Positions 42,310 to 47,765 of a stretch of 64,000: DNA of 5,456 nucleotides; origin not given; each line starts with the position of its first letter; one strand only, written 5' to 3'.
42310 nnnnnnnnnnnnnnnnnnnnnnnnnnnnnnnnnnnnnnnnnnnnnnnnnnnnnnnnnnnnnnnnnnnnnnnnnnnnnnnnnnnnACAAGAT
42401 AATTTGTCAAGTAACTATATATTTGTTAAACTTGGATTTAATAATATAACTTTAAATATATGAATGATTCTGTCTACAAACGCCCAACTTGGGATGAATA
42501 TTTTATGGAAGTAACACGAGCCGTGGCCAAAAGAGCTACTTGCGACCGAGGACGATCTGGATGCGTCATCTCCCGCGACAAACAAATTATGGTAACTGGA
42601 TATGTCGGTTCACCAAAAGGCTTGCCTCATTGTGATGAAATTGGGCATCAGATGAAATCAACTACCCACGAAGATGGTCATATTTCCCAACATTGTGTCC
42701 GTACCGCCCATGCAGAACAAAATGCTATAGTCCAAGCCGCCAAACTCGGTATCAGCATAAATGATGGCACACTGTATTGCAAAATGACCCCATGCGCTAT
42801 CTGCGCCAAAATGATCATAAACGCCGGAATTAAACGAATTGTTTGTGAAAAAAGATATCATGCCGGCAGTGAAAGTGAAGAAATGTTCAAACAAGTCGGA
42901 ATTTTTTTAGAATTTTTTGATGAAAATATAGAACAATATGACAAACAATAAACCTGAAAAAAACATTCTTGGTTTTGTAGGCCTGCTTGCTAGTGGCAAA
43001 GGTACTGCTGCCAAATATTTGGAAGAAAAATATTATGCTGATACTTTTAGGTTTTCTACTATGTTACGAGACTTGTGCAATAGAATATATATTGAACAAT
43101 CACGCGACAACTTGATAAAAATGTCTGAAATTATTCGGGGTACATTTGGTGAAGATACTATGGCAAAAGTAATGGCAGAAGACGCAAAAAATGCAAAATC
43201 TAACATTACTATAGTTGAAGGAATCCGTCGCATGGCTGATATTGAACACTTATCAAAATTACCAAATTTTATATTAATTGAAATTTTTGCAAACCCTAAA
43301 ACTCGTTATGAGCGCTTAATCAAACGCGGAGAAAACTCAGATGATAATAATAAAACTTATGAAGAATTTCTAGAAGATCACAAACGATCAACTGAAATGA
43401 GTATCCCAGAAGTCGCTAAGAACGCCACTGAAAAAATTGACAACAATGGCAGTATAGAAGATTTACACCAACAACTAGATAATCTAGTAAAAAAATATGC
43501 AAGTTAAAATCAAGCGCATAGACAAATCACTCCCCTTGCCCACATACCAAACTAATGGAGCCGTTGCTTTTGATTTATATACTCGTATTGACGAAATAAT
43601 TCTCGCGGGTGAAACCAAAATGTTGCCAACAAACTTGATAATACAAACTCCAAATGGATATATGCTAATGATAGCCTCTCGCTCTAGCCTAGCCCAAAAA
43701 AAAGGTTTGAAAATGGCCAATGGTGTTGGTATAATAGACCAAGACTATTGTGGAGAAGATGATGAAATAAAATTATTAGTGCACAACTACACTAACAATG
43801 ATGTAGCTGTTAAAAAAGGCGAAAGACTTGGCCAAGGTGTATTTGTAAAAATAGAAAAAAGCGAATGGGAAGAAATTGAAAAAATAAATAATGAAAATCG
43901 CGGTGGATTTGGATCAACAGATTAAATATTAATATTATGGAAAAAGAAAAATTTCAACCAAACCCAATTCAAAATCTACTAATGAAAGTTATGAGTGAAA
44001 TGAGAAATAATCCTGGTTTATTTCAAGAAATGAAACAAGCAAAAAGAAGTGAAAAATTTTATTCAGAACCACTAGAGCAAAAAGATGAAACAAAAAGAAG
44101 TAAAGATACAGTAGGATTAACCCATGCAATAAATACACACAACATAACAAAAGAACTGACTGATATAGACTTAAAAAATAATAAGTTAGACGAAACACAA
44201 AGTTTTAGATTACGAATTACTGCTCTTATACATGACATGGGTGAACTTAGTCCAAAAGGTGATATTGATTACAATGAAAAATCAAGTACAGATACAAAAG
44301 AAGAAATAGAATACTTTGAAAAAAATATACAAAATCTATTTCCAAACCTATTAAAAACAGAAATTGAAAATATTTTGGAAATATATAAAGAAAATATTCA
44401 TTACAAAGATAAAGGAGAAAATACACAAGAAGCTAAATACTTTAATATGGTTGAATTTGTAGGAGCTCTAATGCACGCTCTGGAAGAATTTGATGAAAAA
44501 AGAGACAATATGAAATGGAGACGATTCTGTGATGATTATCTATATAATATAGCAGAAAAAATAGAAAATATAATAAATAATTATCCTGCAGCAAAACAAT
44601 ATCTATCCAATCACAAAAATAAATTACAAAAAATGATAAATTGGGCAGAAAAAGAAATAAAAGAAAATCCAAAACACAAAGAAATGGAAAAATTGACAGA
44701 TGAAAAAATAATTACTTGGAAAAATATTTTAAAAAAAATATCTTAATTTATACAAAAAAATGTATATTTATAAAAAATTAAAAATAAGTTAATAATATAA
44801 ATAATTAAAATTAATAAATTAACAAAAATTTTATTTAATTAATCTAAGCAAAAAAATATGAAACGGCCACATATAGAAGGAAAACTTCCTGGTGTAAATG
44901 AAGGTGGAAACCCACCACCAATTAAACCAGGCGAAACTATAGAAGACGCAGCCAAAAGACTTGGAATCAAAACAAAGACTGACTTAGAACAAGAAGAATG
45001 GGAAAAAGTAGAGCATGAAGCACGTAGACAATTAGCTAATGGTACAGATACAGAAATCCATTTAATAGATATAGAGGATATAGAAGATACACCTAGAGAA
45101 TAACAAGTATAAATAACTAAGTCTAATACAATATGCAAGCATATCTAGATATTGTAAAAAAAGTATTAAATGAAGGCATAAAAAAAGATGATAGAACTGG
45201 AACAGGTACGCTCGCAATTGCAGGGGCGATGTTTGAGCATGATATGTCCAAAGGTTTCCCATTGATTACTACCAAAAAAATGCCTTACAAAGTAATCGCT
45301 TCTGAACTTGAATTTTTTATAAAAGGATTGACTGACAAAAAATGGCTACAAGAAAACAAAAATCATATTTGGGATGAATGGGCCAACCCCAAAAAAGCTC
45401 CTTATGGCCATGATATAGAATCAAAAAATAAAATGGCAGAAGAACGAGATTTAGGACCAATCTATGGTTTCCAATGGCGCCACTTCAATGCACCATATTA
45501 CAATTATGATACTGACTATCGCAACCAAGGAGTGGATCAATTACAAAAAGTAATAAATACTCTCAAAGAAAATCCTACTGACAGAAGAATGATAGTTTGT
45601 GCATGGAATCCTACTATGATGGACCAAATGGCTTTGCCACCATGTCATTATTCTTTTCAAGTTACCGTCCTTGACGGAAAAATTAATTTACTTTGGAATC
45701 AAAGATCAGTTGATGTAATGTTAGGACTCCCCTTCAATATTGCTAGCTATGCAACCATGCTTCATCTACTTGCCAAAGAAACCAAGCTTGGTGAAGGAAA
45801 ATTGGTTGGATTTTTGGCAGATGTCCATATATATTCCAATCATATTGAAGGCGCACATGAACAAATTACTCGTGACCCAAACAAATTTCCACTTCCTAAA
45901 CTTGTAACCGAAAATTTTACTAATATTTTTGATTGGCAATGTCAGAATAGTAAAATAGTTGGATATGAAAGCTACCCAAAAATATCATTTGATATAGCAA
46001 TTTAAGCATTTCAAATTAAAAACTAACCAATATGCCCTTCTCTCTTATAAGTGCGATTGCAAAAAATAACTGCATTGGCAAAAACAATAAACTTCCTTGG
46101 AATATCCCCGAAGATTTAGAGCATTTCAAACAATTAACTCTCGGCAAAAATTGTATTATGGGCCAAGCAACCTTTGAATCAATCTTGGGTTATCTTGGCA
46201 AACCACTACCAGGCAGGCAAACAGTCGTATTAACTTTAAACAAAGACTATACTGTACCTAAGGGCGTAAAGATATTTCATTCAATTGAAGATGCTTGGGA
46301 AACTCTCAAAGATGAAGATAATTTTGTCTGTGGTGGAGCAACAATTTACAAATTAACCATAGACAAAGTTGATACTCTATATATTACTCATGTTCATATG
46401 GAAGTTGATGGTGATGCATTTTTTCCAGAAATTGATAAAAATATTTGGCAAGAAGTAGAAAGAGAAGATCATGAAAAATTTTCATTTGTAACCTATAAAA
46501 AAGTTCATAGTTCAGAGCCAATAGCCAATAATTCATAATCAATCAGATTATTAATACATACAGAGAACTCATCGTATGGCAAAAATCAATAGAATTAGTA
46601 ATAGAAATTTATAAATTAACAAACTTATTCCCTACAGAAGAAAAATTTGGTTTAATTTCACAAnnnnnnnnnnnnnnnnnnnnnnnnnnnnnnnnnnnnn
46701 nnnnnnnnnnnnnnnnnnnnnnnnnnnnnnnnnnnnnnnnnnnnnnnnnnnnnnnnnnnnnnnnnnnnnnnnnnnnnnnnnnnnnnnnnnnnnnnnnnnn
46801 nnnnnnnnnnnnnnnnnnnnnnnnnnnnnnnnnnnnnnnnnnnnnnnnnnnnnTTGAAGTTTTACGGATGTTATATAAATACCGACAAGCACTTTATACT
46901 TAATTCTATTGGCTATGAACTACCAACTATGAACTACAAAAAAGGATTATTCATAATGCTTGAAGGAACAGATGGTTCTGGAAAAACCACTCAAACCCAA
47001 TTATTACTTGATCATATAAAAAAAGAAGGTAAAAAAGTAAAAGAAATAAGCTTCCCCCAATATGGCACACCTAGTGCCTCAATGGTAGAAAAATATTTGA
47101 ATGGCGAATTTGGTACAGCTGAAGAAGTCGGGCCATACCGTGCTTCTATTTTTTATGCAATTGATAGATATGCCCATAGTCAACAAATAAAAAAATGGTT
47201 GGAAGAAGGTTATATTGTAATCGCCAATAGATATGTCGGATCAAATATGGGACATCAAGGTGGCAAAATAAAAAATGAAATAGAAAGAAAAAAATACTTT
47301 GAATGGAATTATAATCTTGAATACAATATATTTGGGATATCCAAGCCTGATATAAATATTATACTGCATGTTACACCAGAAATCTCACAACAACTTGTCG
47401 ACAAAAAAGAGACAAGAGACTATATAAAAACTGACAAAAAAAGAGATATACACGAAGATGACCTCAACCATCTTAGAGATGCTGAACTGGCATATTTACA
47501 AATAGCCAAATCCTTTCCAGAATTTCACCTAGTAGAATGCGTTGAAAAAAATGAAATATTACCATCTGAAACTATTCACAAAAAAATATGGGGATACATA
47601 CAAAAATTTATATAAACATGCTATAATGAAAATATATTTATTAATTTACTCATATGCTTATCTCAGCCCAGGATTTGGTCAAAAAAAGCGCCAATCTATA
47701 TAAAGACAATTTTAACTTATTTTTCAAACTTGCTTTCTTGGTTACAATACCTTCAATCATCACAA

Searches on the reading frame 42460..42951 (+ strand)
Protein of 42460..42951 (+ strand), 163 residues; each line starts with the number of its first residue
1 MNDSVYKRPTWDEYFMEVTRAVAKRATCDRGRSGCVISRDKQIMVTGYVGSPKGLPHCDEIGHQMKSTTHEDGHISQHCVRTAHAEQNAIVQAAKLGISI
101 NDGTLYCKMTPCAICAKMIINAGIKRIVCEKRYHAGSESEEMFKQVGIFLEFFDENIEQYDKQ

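Call 37: search_protein_families(library=pfam, proteins=[window:42460-42951:+], max_evalue=0.01)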
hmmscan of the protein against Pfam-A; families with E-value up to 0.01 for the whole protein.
window:42460-42951:+ (163 aa): 5 families
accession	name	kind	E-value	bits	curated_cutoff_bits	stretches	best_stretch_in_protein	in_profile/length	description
PF00383.29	dCMP_cyt_deam_1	-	1.4e-24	86.3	25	1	10-129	2-100/102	Cytidine and deoxycytidylate deaminase zinc-binding region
PF14437.12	MafB19-deam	-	8.5e-18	65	27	1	11-134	3-104/142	MafB19-like deaminase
PF14439.12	Bd3614-deam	-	0.003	18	38.5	1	82-128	34-83/113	Bd3614-like deaminase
PF18750.7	SNAD4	-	0.0057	17.1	27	1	64-121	15-73/130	Secreted Novel AID/APOBEC-like Deaminase 4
PF18778.7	NAD1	-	0.0069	17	27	1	60-121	29-92/175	Novel AID APOBEC clade 1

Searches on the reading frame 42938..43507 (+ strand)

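Call 37: search_protein_families(library=pfam, proteins=[window:42938-43507:+], max_evalue=0.01)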
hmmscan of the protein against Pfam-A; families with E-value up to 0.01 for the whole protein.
window:42938-43507:+ (189 aa): 5 families
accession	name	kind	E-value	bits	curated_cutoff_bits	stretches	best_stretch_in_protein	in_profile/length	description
PF13207.12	AAA_17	-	5.8e-11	43.2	27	1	14-140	1-131/136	AAA domain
PF13238.12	AAA_18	-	1e-06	29.7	29.4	1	14-137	4-118/128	AAA domain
PF04275.20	P-mevalo_kinase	-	0.00013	22.3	33.8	1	48-107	52-110/114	Phosphomevalonate kinase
PF13671.12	AAA_33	-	0.002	18.9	27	1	13-151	4-139/143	AAA domain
PF00406.28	ADK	-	0.0083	16.7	26.8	0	14-154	2-141/151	Adenylate kinase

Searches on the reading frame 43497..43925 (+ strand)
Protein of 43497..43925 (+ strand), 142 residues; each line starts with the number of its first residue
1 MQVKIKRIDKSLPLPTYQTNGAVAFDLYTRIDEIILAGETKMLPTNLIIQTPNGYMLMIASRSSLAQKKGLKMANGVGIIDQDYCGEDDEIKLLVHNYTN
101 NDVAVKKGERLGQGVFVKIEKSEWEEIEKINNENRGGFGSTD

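Call 37: search_protein_families(library=pfam, proteins=[window:43497-43925:+], max_evalue=0.01)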
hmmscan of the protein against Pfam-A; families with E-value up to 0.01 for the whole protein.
window:43497-43925:+ (142 aa): 2 families
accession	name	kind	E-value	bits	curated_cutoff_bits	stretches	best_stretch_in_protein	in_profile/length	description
PF00692.24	dUTPase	-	4e-24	85.3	22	1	12-141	3-128/129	dUTPase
PF22769.1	DCD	-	3.6e-05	24.3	27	1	34-117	72-151/153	dCTP deaminase-like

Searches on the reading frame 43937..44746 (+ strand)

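Call 37: search_protein_families(library=pfam, proteins=[window:43937-44746:+], max_evalue=0.01)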
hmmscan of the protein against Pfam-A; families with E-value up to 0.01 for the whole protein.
window:43937-44746:+ (269 aa): 2 families
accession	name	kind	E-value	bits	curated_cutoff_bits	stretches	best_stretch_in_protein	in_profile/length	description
PF13023.12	HD_3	-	4.9e-05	23.7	22.5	1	92-195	50-147/165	HD domain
PF01966.28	HD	-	0.0061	17.3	22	0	61-165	2-103/116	HD domain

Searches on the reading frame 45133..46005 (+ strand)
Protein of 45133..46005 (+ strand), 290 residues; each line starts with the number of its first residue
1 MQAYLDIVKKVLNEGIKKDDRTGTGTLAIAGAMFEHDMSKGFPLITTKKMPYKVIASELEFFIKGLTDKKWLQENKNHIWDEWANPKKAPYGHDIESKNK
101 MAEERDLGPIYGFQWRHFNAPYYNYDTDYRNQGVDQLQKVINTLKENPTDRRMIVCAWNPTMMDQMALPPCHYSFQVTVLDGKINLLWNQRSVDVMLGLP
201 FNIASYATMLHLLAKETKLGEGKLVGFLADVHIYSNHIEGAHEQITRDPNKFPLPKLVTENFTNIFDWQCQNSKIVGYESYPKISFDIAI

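Call 37: search_protein_families(library=pfam, proteins=[window:45133-46005:+], max_evalue=0.01)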
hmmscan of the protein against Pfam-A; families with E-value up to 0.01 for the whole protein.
window:45133-46005:+ (290 aa): 1 family
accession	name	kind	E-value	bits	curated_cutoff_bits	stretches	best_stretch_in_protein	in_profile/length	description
PF00303.24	Thymidylat_synt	-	3.6e-96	321.8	24.3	1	2-289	1-265/266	Thymidylate synthase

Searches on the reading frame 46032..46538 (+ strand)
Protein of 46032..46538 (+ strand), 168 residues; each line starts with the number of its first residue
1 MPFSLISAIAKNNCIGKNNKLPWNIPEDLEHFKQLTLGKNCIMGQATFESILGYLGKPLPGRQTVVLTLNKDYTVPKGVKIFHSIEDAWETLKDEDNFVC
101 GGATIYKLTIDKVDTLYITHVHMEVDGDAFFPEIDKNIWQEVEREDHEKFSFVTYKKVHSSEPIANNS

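Call 37: search_protein_families(library=pfam, proteins=[window:46032-46538:+], max_evalue=0.01)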
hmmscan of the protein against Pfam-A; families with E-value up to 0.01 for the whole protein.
window:46032-46538:+ (168 aa): 1 family
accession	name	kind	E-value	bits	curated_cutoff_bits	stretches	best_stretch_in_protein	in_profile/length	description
PF00186.24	DHFR_1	-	8.1e-52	175.6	25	1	3-153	2-155/159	Dihydrofolate reductase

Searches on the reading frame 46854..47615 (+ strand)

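Call 37: search_protein_families(library=pfam, proteins=[window:46854-47615:+], max_evalue=0.01)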
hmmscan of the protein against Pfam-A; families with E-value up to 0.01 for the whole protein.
window:46854-47615:+ (253 aa): 5 families
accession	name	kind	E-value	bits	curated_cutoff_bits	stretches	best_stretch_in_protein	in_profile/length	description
PF02223.23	Thymidylate_kin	-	6.2e-26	91.7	27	1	36-197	1-150/185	Thymidylate kinase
PF10412.15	TrwB_AAD_bind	-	0.0028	17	20.5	1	24-61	8-45/387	Type IV secretion-system coupling protein DNA-binding domain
PF02367.23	TsaE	-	0.004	17.5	26.6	0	27-63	17-52/128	Threonylcarbamoyl adenosine biosynthesis protein TsaE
PF13401.12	AAA_22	-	0.0056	17.4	27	0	31-75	5-49/130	AAA domain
PF06309.17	Torsin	-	0.008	16.7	27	0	12-81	34-105/127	Torsin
